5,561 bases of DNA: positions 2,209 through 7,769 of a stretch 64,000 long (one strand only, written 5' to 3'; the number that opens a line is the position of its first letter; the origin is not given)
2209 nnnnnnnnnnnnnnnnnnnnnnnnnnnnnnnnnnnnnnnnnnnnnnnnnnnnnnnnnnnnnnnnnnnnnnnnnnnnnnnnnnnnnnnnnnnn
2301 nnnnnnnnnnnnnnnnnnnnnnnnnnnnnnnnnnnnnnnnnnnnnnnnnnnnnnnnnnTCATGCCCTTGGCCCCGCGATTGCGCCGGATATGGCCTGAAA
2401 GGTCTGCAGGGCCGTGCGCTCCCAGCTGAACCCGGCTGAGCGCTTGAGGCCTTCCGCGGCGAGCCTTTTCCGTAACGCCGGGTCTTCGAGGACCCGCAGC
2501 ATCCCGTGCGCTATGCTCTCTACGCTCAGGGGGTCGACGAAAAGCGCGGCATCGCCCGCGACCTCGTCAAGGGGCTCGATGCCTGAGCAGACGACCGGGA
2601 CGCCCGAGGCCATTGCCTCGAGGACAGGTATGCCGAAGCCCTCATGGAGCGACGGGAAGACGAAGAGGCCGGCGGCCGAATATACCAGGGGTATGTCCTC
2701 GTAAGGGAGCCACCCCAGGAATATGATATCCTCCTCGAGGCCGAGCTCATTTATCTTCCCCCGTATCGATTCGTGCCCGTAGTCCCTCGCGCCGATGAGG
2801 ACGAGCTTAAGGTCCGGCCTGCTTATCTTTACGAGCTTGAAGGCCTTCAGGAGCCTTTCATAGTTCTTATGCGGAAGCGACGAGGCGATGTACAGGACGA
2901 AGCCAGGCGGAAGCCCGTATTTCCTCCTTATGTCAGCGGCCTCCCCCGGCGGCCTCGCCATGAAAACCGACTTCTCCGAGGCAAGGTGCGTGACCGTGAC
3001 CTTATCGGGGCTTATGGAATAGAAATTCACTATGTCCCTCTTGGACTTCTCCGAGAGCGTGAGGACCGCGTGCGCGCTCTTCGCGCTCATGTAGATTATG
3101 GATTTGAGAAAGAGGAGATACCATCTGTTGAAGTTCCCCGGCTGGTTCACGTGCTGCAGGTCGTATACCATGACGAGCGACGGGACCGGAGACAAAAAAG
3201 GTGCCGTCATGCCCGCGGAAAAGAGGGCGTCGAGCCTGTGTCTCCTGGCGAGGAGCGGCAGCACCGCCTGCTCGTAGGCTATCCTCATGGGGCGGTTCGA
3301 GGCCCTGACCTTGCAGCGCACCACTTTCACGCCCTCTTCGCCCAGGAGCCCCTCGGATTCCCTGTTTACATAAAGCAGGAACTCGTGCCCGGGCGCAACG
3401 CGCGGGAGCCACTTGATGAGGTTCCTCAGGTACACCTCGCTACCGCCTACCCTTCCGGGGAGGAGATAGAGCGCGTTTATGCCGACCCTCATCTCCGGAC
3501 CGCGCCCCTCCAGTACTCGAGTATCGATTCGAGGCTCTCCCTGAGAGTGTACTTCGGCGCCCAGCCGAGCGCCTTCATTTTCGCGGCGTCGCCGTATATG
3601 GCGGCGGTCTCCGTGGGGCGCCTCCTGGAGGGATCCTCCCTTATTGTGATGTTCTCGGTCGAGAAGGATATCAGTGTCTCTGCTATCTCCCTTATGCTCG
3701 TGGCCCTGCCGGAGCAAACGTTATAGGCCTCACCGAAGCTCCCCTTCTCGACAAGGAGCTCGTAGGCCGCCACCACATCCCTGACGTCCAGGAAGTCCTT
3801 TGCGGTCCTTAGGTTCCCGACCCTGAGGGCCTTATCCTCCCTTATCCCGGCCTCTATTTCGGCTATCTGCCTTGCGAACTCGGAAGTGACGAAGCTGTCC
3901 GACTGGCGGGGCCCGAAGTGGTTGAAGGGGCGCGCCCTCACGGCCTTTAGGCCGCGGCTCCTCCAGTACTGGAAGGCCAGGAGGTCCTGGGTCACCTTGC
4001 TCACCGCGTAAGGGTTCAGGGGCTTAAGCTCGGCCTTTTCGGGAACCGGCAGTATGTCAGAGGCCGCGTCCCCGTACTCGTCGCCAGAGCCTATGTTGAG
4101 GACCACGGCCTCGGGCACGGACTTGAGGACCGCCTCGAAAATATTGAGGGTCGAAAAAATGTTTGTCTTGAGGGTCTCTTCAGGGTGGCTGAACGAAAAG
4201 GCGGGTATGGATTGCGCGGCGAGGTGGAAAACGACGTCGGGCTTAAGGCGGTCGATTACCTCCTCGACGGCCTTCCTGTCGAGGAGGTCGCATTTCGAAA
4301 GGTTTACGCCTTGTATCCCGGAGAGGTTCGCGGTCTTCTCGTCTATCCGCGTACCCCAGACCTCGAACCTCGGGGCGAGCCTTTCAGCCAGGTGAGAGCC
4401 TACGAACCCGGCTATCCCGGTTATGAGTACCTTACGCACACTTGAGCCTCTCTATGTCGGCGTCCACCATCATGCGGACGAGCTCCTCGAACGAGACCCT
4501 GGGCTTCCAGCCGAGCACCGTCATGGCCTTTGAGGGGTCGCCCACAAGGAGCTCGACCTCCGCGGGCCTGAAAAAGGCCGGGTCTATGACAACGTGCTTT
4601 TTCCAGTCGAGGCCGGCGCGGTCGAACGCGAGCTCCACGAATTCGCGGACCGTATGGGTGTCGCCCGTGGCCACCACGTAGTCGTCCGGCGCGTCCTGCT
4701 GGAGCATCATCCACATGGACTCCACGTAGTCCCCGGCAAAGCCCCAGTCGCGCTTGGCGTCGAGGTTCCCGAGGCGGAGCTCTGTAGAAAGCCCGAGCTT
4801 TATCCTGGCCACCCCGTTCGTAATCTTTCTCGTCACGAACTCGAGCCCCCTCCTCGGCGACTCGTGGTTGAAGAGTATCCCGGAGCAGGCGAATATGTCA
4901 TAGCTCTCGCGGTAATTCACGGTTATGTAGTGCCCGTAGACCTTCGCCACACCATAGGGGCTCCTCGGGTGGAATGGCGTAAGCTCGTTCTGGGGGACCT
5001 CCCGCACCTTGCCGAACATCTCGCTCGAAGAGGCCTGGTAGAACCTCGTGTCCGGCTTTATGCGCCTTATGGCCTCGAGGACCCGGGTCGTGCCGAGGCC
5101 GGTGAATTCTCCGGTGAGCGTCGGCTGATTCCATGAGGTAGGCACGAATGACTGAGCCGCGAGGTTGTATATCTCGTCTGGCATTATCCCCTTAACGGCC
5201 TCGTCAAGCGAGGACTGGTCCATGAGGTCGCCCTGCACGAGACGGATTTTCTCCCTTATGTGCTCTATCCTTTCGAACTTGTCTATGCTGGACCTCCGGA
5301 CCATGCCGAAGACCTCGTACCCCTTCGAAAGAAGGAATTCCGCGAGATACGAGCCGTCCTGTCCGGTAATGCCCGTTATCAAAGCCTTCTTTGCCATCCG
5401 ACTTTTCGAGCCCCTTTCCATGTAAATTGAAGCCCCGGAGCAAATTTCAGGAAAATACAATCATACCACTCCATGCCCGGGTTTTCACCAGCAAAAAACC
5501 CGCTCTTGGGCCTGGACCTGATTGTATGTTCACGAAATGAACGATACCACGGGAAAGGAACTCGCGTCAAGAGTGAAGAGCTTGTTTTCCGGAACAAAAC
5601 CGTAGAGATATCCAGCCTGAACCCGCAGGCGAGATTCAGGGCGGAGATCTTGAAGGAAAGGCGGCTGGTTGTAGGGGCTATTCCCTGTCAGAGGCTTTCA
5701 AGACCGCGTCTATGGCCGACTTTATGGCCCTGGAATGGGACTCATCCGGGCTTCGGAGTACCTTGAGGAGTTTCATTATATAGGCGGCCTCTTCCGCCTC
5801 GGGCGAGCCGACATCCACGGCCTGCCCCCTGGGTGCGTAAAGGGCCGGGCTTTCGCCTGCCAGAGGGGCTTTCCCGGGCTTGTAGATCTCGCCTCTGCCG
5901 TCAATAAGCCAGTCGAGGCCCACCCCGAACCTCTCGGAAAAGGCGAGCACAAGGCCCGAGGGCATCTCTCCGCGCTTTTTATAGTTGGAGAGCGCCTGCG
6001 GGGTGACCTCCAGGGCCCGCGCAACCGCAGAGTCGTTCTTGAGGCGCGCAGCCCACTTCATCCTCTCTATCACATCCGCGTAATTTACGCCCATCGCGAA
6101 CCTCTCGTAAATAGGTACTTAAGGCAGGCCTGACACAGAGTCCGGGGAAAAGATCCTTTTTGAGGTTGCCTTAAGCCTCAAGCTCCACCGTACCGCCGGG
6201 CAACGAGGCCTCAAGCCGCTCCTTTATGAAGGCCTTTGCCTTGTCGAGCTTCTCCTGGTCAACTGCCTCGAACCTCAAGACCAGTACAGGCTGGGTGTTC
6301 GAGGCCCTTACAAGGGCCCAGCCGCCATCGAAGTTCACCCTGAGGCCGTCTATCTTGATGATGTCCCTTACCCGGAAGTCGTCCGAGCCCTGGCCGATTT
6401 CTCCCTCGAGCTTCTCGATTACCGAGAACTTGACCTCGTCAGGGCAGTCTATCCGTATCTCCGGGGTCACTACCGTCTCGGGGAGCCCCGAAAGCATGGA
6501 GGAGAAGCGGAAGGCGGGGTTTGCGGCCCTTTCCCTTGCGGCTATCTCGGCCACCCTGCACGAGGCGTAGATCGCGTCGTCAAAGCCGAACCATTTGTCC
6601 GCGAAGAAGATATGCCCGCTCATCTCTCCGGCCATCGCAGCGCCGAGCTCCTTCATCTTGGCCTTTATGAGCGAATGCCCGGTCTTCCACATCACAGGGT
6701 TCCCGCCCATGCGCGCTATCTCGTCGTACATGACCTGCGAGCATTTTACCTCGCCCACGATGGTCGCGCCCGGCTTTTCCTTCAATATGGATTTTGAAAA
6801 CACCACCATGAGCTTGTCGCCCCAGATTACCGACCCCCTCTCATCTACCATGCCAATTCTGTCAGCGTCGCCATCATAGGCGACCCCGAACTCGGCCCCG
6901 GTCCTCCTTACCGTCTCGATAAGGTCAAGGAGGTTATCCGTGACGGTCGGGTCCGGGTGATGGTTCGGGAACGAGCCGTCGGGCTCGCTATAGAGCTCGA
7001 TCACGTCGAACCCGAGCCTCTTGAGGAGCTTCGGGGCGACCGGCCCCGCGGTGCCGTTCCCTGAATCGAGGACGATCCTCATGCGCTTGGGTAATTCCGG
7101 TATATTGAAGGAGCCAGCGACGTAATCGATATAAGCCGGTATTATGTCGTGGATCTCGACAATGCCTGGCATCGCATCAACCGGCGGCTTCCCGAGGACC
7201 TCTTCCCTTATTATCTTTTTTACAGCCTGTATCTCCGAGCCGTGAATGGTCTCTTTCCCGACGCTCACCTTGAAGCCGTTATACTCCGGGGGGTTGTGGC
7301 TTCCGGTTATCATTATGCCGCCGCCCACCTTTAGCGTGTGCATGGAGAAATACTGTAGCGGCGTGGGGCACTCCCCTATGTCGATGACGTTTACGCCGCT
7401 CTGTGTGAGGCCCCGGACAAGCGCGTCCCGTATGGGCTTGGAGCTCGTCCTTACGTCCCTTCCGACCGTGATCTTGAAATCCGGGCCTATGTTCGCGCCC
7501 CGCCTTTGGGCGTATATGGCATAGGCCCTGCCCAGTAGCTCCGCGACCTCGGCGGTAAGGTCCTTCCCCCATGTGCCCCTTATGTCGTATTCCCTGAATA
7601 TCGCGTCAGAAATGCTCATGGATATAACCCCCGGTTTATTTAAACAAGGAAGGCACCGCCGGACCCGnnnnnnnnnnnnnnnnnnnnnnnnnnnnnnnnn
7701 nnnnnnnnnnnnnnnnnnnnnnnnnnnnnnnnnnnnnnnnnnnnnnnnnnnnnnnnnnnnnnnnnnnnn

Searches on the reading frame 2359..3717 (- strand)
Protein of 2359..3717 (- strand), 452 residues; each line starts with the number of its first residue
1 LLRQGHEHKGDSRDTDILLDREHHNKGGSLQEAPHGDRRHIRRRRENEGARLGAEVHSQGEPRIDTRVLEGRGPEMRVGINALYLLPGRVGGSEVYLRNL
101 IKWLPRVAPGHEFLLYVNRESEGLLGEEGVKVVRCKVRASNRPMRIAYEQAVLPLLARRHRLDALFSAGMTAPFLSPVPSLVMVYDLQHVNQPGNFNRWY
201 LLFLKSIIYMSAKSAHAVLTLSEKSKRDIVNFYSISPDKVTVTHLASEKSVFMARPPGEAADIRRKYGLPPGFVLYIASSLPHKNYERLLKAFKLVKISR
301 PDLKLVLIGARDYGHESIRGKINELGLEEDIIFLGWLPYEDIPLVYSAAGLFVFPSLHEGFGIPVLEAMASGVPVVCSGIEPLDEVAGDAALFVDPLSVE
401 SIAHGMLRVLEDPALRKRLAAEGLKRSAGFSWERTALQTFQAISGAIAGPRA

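Call 80: search_protein_families(library=pfam, proteins=[window:2359-3717:-], max_evalue=0.00001)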
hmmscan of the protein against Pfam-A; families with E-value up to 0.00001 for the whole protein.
window:2359-3717:- (452 aa): 6 families
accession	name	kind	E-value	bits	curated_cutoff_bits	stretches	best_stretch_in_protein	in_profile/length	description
PF00534.26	Glycos_transf_1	-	9.6e-38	129.8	26.4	1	264-425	6-171/172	Glycosyl transferases group 1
PF13692.12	Glyco_trans_1_4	-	1.5e-28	100.3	27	1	275-412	5-142/142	Glycosyl transferases group 1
PF13439.12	Glyco_transf_4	-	8.3e-12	45.9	28.5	1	90-244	1-163/170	Glycosyltransferase Family 4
PF13579.12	Glyco_trans_4_4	-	5.4e-10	40.3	29.7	1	91-244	1-156/158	Glycosyl transferase 4-like domain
PF20706.3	GT4-conflict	-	4e-08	33.1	26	1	284-379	212-312/385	Family 4 Glycosyltransferase in conflict systems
PF13524.12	Glyco_trans_1_2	-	8.4e-08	32.7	25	1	300-436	12-139/144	Glycosyl transferase-like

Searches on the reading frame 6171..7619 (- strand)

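Call 80: search_protein_families(library=pfam, proteins=[window:6171-7619:-], max_evalue=0.00001)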
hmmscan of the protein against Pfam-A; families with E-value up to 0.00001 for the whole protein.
window:6171-7619:- (482 aa): 4 families
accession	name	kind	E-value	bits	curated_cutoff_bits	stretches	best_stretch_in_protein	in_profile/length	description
PF02878.22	PGM_PMM_I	-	1.7e-33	115.6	22.5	1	7-139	3-133/138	Phosphoglucomutase/phosphomannomutase, alpha/beta/alpha domain I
PF02879.22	PGM_PMM_II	-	5.5e-29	101.2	29.3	1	162-262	2-103/103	Phosphoglucomutase/phosphomannomutase, alpha/beta/alpha domain II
PF02880.22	PGM_PMM_III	-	3.2e-24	85.7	20.7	1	266-363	1-100/115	Phosphoglucomutase/phosphomannomutase, alpha/beta/alpha domain III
PF00408.26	PGM_PMM_IV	-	2.2e-13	50.5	23.1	1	387-466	1-66/68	Phosphoglucomutase/phosphomannomutase, C-terminal domain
